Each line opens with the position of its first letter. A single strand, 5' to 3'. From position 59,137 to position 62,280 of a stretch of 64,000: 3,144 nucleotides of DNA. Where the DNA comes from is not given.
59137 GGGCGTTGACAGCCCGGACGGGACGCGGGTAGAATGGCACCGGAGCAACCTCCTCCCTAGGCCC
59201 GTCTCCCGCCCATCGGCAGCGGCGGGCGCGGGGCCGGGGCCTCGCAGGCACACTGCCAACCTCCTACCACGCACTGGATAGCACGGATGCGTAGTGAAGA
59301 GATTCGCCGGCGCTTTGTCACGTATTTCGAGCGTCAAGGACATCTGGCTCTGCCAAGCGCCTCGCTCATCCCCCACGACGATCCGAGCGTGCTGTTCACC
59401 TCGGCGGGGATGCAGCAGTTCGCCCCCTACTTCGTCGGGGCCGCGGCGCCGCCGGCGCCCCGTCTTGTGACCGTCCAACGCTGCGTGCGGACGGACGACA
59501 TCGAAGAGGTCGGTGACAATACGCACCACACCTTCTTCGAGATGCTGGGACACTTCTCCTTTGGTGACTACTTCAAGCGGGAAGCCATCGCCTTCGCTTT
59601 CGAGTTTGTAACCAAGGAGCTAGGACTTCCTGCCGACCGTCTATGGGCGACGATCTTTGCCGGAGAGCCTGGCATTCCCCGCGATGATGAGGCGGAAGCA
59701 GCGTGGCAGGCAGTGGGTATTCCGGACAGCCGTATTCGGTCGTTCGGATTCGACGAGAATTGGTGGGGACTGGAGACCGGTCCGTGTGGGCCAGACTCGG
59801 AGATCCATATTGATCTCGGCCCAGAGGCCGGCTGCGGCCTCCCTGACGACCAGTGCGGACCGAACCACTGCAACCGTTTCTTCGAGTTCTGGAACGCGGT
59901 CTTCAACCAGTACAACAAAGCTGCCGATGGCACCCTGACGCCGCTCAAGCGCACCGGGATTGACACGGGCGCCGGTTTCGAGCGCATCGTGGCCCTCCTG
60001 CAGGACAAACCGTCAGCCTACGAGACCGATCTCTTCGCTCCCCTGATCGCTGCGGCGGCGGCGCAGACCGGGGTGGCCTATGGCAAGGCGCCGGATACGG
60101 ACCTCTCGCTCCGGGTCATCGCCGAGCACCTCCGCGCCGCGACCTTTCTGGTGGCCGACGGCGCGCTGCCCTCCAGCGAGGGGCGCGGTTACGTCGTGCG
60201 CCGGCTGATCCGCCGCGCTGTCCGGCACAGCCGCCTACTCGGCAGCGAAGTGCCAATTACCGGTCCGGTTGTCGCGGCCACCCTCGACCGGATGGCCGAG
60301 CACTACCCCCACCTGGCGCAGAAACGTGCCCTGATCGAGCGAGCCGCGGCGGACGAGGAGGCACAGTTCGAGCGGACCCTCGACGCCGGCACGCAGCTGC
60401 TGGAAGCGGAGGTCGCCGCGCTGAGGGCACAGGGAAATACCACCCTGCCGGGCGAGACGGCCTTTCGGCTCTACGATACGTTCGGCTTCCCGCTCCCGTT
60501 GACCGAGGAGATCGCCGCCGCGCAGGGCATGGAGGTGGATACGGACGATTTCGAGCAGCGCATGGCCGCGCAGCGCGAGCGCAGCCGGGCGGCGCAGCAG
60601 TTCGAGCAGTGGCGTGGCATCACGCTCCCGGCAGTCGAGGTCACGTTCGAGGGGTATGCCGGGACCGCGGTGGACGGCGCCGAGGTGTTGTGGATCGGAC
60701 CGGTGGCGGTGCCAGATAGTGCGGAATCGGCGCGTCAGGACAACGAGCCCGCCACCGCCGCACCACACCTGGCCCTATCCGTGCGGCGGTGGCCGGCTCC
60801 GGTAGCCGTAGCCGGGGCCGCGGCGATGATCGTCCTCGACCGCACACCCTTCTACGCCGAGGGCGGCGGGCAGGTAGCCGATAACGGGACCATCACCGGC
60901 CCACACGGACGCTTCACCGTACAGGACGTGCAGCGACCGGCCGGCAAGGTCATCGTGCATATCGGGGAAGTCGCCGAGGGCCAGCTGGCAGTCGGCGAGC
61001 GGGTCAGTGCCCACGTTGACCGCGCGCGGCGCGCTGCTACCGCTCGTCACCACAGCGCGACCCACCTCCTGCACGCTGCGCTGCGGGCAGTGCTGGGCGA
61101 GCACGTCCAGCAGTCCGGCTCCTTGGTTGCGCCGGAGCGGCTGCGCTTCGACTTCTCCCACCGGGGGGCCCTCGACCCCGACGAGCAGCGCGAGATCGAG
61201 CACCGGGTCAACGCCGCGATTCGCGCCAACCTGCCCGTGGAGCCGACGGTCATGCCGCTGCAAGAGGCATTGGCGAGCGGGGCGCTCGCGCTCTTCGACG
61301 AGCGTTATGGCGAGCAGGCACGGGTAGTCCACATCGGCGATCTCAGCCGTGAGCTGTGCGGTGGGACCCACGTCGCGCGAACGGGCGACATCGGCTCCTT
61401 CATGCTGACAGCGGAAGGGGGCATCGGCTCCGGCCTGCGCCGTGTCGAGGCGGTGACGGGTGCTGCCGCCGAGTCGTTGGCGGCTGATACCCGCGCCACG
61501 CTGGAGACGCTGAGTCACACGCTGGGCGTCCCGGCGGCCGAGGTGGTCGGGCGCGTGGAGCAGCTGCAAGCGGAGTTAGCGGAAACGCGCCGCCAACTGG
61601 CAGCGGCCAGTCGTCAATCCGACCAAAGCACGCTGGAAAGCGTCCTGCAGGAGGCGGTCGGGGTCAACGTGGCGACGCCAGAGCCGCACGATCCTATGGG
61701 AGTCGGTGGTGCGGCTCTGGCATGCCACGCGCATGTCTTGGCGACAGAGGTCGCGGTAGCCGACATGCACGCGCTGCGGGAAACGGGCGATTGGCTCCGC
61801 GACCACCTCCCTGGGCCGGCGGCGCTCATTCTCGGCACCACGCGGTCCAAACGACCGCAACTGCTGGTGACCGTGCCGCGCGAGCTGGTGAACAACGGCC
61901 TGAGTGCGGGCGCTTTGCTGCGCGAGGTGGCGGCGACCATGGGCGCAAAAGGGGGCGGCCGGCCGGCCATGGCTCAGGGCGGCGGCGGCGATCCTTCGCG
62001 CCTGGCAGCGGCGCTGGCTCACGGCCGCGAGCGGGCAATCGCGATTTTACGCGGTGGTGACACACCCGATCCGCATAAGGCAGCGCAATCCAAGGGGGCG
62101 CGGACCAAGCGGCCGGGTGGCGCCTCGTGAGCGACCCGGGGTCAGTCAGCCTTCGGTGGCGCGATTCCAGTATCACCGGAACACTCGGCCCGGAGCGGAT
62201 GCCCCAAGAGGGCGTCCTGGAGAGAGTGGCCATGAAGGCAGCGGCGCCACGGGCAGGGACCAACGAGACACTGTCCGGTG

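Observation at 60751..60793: Hairpin element family inserted in frame inside essential and non-essential coding genes (RPE-like behaviour)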

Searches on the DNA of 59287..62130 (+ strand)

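Call 36: search_with_rna_model(model_id=R1, sources=[L001, L002, L003, L004, L005, L006, L007, L008, L009, L010, L011, L012, L013, L014, L015, L016, L017, L018, L019, L020, L021, L022, L023, L024, L025, L026, L027, L028, L029, L030, L031, L032, L033, L034, L035, L036, L037, L038, L039, L040, L041, L042, L043, L044, L045, L046, L047, L048, L049, L050, L051, L052, L053, L054, L055, L056, L057, L059, L060, L061, L062, L063, L064, L065, L066, L067, L069, L070, L071, L072, L073, L074, L075, L076, L077, L078, L079, L080, L081, L082, L083, L084, L085, L086, L087, L088, L089, L090, L091, L092, L093, L094, L095, L096, L097, L098, L099, L100, L101], max_evalue=0.001)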
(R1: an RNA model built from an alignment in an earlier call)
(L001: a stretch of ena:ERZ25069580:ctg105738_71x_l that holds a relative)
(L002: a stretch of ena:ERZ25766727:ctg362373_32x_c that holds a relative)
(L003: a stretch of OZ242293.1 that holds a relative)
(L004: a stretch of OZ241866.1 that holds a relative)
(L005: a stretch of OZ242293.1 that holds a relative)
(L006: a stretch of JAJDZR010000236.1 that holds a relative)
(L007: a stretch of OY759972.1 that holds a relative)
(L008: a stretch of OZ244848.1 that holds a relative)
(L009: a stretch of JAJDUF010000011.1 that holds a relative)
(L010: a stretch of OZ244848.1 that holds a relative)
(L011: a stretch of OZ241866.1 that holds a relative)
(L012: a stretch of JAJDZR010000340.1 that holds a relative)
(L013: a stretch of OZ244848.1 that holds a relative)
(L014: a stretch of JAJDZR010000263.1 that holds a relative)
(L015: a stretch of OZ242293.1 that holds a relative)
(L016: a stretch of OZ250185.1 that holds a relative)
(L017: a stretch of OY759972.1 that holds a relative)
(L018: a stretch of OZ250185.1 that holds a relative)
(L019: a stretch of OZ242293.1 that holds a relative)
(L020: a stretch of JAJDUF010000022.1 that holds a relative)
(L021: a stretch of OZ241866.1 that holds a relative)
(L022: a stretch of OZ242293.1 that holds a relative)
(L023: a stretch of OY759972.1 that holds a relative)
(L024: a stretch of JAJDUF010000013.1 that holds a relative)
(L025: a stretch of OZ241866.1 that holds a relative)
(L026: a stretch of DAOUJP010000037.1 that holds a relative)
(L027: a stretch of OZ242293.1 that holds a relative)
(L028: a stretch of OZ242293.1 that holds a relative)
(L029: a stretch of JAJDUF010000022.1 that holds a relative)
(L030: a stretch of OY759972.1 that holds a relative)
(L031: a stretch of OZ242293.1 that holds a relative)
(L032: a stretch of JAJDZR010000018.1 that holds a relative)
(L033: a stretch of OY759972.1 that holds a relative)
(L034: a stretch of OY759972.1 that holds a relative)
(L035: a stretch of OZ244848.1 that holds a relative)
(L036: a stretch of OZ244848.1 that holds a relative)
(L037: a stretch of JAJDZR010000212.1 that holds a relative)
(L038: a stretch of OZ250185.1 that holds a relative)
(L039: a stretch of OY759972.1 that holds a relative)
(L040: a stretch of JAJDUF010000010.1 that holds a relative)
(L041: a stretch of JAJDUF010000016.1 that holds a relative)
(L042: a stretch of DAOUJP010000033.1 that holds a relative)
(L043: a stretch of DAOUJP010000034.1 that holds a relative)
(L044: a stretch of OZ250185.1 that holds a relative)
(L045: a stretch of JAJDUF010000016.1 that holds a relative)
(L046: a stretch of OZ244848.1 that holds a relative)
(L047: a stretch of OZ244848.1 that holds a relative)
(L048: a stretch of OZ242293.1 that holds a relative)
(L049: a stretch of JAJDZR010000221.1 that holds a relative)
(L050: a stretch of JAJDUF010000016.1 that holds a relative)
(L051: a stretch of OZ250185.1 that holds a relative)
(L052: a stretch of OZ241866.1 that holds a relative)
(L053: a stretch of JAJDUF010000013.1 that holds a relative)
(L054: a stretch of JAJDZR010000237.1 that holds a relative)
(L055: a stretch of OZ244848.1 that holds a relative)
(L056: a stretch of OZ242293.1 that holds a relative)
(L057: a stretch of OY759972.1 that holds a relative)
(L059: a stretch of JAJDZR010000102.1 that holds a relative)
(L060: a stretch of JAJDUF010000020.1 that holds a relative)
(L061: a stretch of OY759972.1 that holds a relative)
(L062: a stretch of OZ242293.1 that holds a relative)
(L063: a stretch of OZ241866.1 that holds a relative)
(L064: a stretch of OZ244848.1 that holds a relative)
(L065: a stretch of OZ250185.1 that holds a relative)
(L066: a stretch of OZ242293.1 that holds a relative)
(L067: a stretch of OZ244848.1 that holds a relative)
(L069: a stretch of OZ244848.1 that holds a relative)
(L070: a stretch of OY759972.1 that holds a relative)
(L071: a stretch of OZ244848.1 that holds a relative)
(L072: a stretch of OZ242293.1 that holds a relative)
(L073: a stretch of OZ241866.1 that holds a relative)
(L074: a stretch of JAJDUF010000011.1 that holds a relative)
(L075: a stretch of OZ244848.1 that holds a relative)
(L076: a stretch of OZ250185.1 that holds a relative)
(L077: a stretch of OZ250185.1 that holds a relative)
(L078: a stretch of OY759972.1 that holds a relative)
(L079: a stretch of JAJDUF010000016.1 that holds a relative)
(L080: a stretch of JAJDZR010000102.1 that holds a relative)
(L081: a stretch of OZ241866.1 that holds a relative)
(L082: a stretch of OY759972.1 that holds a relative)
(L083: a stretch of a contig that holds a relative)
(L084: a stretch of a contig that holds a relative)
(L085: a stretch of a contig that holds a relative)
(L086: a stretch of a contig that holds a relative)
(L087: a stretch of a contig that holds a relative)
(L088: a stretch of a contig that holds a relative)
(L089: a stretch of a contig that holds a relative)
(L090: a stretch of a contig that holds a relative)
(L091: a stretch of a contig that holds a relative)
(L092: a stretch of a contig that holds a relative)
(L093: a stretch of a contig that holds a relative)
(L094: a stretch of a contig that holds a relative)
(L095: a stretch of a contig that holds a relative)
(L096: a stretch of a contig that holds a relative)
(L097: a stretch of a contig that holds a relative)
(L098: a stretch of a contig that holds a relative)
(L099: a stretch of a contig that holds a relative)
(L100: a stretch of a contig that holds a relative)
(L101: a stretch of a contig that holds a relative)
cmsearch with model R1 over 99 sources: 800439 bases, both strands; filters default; matches with E-value up to 0.001: 228.
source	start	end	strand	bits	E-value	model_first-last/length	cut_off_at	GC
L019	4389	4443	+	86.3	1.3e-17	1-55/55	no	0.65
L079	5618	5672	+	86.3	1.3e-17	1-55/55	no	0.65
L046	6349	6403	+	86.3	1.3e-17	1-55/55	no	0.65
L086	5231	5285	+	86.3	1.3e-17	1-55/55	no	0.65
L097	6425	6479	-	86.3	1.3e-17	1-55/55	no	0.65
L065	2324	2378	-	85.1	2.5e-17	1-55/55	no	0.62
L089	6295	6349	-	85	2.7e-17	1-55/55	no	0.64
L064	5105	5159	+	84.6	3.4e-17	1-55/55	no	0.75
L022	5601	5655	-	84.6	3.4e-17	1-55/55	no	0.64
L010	2362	2416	+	84.4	3.7e-17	1-55/55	no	0.62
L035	2726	2780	+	84.4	3.8e-17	1-55/55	no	0.64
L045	7647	7701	+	84.4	3.8e-17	1-55/55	no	0.64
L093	3829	3883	+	84.3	3.8e-17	1-55/55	no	0.67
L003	3011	3065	+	83.8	5.3e-17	1-55/55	no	0.64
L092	5306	5360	+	83.6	5.8e-17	1-55/55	no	0.6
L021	5954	6008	+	83.5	6e-17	1-55/55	no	0.64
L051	4513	4567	-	83.5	6e-17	1-55/55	no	0.64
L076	6286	6340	-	83.4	6.6e-17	1-55/55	no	0.64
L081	5314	5368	+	83.2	7.3e-17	1-55/55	no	0.64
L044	7616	7670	+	83.1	7.5e-17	1-55/55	no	0.6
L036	4163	4217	-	83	8.2e-17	1-55/55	no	0.67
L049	6755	6809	-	82.9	8.6e-17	1-55/55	no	0.65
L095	5892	5946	-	82.9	8.7e-17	1-55/55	no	0.64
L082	3151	3205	+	82.9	8.9e-17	1-55/55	no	0.67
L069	3528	3582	+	82.8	9e-17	1-55/55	no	0.65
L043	1733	1787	-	82.2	1.3e-16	1-55/55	no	0.64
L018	5648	5702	+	82.1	1.4e-16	1-55/55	no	0.69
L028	5862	5916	-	82.1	1.4e-16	1-55/55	no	0.69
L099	5500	5554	+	82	1.4e-16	1-55/55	no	0.67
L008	57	111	-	82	1.4e-16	1-55/55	no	0.64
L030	5515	5569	+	81.8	1.6e-16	1-55/55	no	0.64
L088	2774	2828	+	81.8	1.6e-16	1-55/55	no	0.65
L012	6613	6667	-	81.7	1.7e-16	1-55/55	no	0.6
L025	7656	7710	+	81.7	1.7e-16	1-55/55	no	0.62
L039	1934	1988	+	81.7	1.7e-16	1-55/55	no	0.64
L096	6021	6075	+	81.7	1.7e-16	1-55/55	no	0.69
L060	6190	6244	-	81.7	1.7e-16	1-55/55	no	0.65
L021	7458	7512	+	81.7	1.7e-16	1-55/55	no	0.62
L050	6772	6826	-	81.7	1.7e-16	1-55/55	no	0.62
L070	4291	4345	+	81.6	1.8e-16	1-55/55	no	0.65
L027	1114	1168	-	81.6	1.8e-16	1-55/55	no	0.62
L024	5079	5133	+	81.6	1.8e-16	1-55/55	no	0.65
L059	7810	7864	-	81.5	1.9e-16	1-55/55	no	0.62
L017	7574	7628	+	81.5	1.9e-16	1-55/55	no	0.69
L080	112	166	-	81.3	2.2e-16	1-55/55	no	0.65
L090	3802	3856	-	81.2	2.2e-16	1-55/55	no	0.65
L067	6091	6145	+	81.2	2.2e-16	1-55/55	no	0.62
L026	4669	4723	-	80.9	2.6e-16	1-55/55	no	0.67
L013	6764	6818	-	80.7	2.9e-16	1-55/55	no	0.64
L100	1874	1928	-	80.5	3.3e-16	1-55/55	no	0.67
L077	3186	3240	+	80.5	3.4e-16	1-55/55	no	0.64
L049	7509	7563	-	80.4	3.5e-16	1-55/55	no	0.62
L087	6594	6648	+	80.4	3.6e-16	1-55/55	no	0.62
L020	2789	2843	-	80.3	3.7e-16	1-55/55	no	0.65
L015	104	158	+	80.3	3.7e-16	1-55/55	no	0.6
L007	7169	7223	-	80.3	3.8e-16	1-55/55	no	0.71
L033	4140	4194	+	80.3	3.8e-16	1-55/55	no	0.65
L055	5094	5148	-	80.2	3.9e-16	1-55/55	no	0.65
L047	6566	6620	-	80.1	4.2e-16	1-55/55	no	0.65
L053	1438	1492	-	80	4.5e-16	1-55/55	no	0.69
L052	4507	4561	+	79.9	4.8e-16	1-55/55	no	0.62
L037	405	459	+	79.9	4.8e-16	1-55/55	no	0.65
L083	158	212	-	79.9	4.8e-16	1-55/55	no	0.65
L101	2760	2814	-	79.9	4.8e-16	1-55/55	no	0.69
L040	3387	3441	-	79.6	5.5e-16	1-55/55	no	0.65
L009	4061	4115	-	79.6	5.6e-16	1-55/55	no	0.65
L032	211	265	+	79.3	6.6e-16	1-55/55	no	0.64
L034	421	475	+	79.3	6.6e-16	1-55/55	no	0.64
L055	3425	3479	-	79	7.8e-16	1-55/55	no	0.6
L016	5762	5816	+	78.9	8.4e-16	1-55/55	no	0.75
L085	3123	3177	-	78.6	9.6e-16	1-55/55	no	0.78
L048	6899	6953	+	78.6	1e-15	1-55/55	no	0.62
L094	2460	2514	+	78.5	1e-15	1-55/55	no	0.67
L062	2504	2558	+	78.5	1e-15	1-55/55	no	0.71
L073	629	683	+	78.4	1.1e-15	1-55/55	no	0.64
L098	5625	5679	-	78.2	1.3e-15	1-55/55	no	0.65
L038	7719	7773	+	78.1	1.3e-15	1-55/55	no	0.62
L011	1187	1241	-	78.1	1.3e-15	1-55/55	no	0.62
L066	1397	1451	-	78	1.4e-15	1-55/55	no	0.71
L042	2559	2613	-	78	1.4e-15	1-55/55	no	0.6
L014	2390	2444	+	77.9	1.4e-15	1-55/55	no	0.62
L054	1284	1338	-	77.9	1.5e-15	1-55/55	no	0.69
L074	6235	6289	+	77.7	1.6e-15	1-55/55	no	0.69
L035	108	162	+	77.7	1.6e-15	1-55/55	no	0.69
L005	2429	2483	-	77.1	2.3e-15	1-55/55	no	0.62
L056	3424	3478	+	77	2.4e-15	1-55/55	no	0.67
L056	6228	6282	+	77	2.4e-15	1-55/55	no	0.67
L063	702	756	-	76.9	2.6e-15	1-55/55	no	0.67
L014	617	671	+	76.9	2.6e-15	1-55/55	no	0.65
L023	6135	6189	-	76.9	2.6e-15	1-55/55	no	0.67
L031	2471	2525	+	76.5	3.1e-15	1-55/55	no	0.67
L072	898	952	+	76.1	3.9e-15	1-55/55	no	0.64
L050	5373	5427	-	76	4.4e-15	1-55/55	no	0.62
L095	6491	6545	-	75.4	5.8e-15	1-55/55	no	0.6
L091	3590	3644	+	75.3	6.2e-15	1-55/55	no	0.62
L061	98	152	-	74.7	8.8e-15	1-55/55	no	0.71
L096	3402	3456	-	74.6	9.3e-15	1-55/55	no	0.64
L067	3464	3518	+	74.4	1.1e-14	1-55/55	no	0.64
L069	1995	2049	+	74.4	1.1e-14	1-55/55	no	0.64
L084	3284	3338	-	73.5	1.7e-14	1-55/55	no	0.75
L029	1985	2039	-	73.4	1.9e-14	1-55/55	no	0.62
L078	1963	2017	-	72.8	2.5e-14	1-55/55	no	0.65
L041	3742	3796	+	72.3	3.3e-14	1-55/55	no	0.64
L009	305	359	-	71.8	4.6e-14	1-55/55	no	0.64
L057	777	831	-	71.3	5.9e-14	1-55/55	no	0.65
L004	6787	6841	+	69.2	2e-13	1-55/55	no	0.62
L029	945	999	-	68.4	3e-13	1-55/55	no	0.62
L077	854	908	+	65.8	1.3e-12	1-55/55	no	0.76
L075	314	368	-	65.2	1.9e-12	1-55/55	no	0.65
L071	7599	7653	+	64.5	2.8e-12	1-55/55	no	0.73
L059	6831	6885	-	60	3.5e-11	1-55/55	no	0.64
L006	127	181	-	59.9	3.6e-11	1-55/55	no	0.76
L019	4389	4443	-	47.5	4e-08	1-55/55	no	0.65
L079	5618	5672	-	47.5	4e-08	1-55/55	no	0.65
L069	3528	3582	-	47.5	4.1e-08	1-55/55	no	0.65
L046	6349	6403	-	47.5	4.1e-08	1-55/55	no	0.65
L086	5231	5285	-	47.5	4.1e-08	1-55/55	no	0.65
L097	6425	6479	+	47.5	4.1e-08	1-55/55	no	0.65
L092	5306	5360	-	47.2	4.7e-08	1-55/55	no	0.6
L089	6295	6349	+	47.2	4.7e-08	1-55/55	no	0.64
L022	5601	5655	+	47.2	4.7e-08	1-55/55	no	0.64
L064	5105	5159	-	46.8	6e-08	1-55/55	no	0.75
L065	2324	2378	+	46.3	7.8e-08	1-55/55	no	0.62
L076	6286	6340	+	45.7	1.1e-07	1-55/55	no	0.64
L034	421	475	-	45.7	1.1e-07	1-55/55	no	0.64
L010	2362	2416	-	45.6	1.2e-07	1-55/55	no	0.62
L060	6190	6244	+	45.6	1.2e-07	1-55/55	no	0.65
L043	1733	1787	+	45.3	1.4e-07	1-55/55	no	0.64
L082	3151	3205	-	45.2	1.5e-07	1-55/55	no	0.67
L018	5648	5702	-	45.2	1.5e-07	1-55/55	no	0.69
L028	5862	5916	+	45.2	1.5e-07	1-55/55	no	0.69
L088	2774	2828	-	45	1.7e-07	1-55/55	no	0.65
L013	6764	6818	+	45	1.7e-07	1-55/55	no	0.64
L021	5954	6008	-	45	1.7e-07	1-55/55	no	0.64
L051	4513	4567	+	45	1.7e-07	1-55/55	no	0.64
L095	5892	5946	+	44.9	1.7e-07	1-55/55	no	0.64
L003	3011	3065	-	44.8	1.9e-07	1-55/55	no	0.64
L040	3387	3441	+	44.5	2.2e-07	1-55/55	no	0.65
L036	4163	4217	+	44.4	2.3e-07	1-55/55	no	0.67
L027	1114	1168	+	44.4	2.4e-07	1-55/55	no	0.62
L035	2726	2780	-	44.4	2.4e-07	1-55/55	no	0.64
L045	7647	7701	-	44.4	2.4e-07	1-55/55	no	0.64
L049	6755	6809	+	44.4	2.4e-07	1-55/55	no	0.65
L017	7574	7628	-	44.3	2.5e-07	1-55/55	no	0.69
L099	5500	5554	-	44.3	2.5e-07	1-55/55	no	0.67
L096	6021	6075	-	44.2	2.6e-07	1-55/55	no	0.69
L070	4291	4345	-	44.2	2.6e-07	1-55/55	no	0.65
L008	57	111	+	44.1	2.8e-07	1-55/55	no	0.64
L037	405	459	-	44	3e-07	1-55/55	no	0.65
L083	158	212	+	44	3e-07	1-55/55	no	0.65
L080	112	166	+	44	3e-07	1-55/55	no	0.65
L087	6594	6648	-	43.9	3.1e-07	1-55/55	no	0.62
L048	6899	6953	-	43.9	3.1e-07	1-55/55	no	0.62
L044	7616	7670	-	43.9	3.1e-07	1-55/55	no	0.6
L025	7656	7710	-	43.9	3.1e-07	1-55/55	no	0.62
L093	3829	3883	-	43.7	3.5e-07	1-55/55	no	0.67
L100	1874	1928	+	43.4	4.1e-07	1-55/55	no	0.67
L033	4140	4194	-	43.3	4.3e-07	1-55/55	no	0.65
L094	2460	2514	-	43.3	4.4e-07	1-55/55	no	0.67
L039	1934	1988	-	43.3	4.4e-07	1-55/55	no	0.64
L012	6613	6667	+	43.2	4.6e-07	1-55/55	no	0.6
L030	5515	5569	-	43.2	4.7e-07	1-55/55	no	0.64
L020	2789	2843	+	43.2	4.7e-07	1-55/55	no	0.65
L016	5762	5816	-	43.1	4.8e-07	1-55/55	no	0.75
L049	7509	7563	+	43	5e-07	1-55/55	no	0.62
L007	7169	7223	+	43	5.3e-07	1-55/55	no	0.71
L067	6091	6145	-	42.9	5.4e-07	1-55/55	no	0.62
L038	7719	7773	-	42.7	6e-07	1-55/55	no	0.62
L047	6566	6620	+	42.7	6.1e-07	1-55/55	no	0.65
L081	5314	5368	-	42.6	6.6e-07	1-55/55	no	0.64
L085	3123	3177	+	42.5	6.9e-07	1-55/55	no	0.78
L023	6135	6189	+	42.4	7.4e-07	1-55/55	no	0.67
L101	2760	2814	+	42.1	8.7e-07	1-55/55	no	0.69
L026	4669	4723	+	42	8.9e-07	1-55/55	no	0.67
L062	2504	2558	-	41.9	9.5e-07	1-55/55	no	0.71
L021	7458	7512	-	41.9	9.8e-07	1-55/55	no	0.62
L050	6772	6826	+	41.9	9.8e-07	1-55/55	no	0.62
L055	5094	5148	+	41.8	1e-06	1-55/55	no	0.65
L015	104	158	-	41.8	1e-06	1-55/55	no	0.6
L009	4061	4115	+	41.8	1e-06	1-55/55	no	0.65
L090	3802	3856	+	41.5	1.2e-06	1-55/55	no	0.65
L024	5079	5133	-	41.2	1.4e-06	1-55/55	no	0.65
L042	2559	2613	+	41.2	1.4e-06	1-55/55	no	0.6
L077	3186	3240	-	41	1.6e-06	1-55/55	no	0.64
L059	7810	7864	+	41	1.6e-06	1-55/55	no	0.62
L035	108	162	-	40.9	1.7e-06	1-55/55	no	0.69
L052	4507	4561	-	40.6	2e-06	1-55/55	no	0.62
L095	6491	6545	+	40.6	2e-06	1-55/55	no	0.6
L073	629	683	-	40.6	2e-06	1-55/55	no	0.64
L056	3424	3478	-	40.6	2e-06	1-55/55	no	0.67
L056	6228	6282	-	40.6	2e-06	1-55/55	no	0.67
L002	10806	10860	+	40.6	2.1e-06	1-55/55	no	0.73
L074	6235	6289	-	40.4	2.3e-06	1-55/55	no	0.69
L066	1397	1451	+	40.3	2.4e-06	1-55/55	no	0.71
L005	2429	2483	+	40.2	2.5e-06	1-55/55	no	0.62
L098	5625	5679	+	40.1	2.7e-06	1-55/55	no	0.65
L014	617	671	-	39.9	2.9e-06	1-55/55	no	0.65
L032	211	265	-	39.8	3.1e-06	1-55/55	no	0.64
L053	1438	1492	+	39.8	3.1e-06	1-55/55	no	0.69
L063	702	756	+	39.2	4.3e-06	1-55/55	no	0.67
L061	98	152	+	39.2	4.5e-06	1-55/55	no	0.71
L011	1187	1241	+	38.9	5.1e-06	1-55/55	no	0.62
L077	854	908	-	38.6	6.2e-06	1-55/55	no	0.76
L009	305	359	+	38.6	6.3e-06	1-55/55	no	0.64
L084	3284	3338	+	38.4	6.9e-06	1-55/55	no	0.75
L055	3425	3479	+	38.3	7.4e-06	1-55/55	no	0.6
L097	3244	3302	+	38.2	7.8e-06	1-55/55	no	0.58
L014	2390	2444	-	38.2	7.9e-06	1-55/55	no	0.62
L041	3742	3796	-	37.6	1.1e-05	1-55/55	no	0.64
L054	1284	1338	+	37.6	1.1e-05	1-55/55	no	0.69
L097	3244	3302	-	37.6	1.1e-05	1-55/55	no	0.58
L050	5373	5427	+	37.2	1.3e-05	1-55/55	no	0.62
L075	314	368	+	36.9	1.6e-05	1-55/55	no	0.65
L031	2471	2525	-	36.2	2.4e-05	1-55/55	no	0.67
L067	3464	3518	-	35.9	2.9e-05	1-55/55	no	0.64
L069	1995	2049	-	35.9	2.9e-05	1-55/55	no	0.64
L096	3402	3456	+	35.6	3.3e-05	1-55/55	no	0.64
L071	7599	7653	-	35.2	4.2e-05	1-55/55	no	0.73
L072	898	952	-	35.1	4.4e-05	1-55/55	no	0.64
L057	777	831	+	34.5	6.1e-05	1-55/55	no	0.65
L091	3590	3644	-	34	8.2e-05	1-55/55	no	0.62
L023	3973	4030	+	33.5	0.00011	1-55/55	no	0.64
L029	945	999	+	33.1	0.00013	1-55/55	no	0.62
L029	1985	2039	+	32.9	0.00016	1-55/55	no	0.62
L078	1963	2017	+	31.9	0.00026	1-55/55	no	0.65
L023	3973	4030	-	31.3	0.00039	1-55/55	no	0.64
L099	520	574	-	31.2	0.00039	1-55/55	no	0.73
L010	3179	3236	-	29.9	0.00085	1-55/55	no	0.66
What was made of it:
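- About 115 distinct CM hits in 0.8 Mb of loci (call 36).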
